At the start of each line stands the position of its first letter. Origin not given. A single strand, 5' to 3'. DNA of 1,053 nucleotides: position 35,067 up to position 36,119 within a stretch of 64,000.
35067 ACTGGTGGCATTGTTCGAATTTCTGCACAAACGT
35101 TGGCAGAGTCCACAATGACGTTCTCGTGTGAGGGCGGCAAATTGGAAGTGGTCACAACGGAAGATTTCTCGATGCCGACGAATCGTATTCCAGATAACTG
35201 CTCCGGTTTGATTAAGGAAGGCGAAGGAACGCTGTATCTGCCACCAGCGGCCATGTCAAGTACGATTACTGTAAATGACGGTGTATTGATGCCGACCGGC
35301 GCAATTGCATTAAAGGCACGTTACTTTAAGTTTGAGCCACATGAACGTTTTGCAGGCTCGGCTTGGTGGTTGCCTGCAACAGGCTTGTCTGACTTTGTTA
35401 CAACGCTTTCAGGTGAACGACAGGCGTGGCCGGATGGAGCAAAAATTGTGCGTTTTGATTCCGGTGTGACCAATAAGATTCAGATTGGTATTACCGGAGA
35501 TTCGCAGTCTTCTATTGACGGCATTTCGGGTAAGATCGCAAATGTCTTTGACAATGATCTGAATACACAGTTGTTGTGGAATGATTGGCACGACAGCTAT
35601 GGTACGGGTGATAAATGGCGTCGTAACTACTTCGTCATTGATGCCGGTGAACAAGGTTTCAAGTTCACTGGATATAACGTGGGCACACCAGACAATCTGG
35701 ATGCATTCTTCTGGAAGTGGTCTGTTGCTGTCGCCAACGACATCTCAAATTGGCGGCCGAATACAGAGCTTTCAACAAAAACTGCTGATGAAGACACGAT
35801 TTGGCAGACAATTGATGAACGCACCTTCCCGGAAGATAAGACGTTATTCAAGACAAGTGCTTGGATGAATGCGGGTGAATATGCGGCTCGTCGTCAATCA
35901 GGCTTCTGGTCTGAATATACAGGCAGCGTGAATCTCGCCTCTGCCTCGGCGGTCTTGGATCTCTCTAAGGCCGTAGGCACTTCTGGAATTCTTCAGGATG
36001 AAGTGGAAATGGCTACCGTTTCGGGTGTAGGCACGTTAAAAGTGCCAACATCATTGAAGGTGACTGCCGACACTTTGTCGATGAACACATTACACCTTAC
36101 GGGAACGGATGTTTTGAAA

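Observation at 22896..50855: Two-gene locus: candidate processing or partner enzyme directly upstream of a giant surface protein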

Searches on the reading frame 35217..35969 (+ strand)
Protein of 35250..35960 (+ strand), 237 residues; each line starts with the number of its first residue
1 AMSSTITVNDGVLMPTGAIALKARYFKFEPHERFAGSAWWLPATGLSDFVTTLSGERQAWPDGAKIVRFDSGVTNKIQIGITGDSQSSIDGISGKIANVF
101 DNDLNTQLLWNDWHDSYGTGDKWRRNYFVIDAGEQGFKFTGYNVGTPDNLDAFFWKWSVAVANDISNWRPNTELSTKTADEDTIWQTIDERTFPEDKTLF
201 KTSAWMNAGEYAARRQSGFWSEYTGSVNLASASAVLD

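Call 33: search_protein_families(library=pfam, proteins=[window:35250-35960:+], max_evalue=1)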
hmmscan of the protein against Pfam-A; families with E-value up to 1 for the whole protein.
window:35250-35960:+ (237 aa): 0 families

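Call 75: search_protein_families(library=pfam, alignment_id=A6, max_evalue=10)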
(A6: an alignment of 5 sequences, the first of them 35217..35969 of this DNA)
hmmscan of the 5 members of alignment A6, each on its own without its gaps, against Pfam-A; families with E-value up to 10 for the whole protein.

A. member 1, window:35217-35969:+ (251 aa): 0 families

B. families by the number of members that match (of 5 scanned): 1 family
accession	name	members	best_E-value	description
PF00754.31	F5_F8_type_C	3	0.0035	F5/8 type C domain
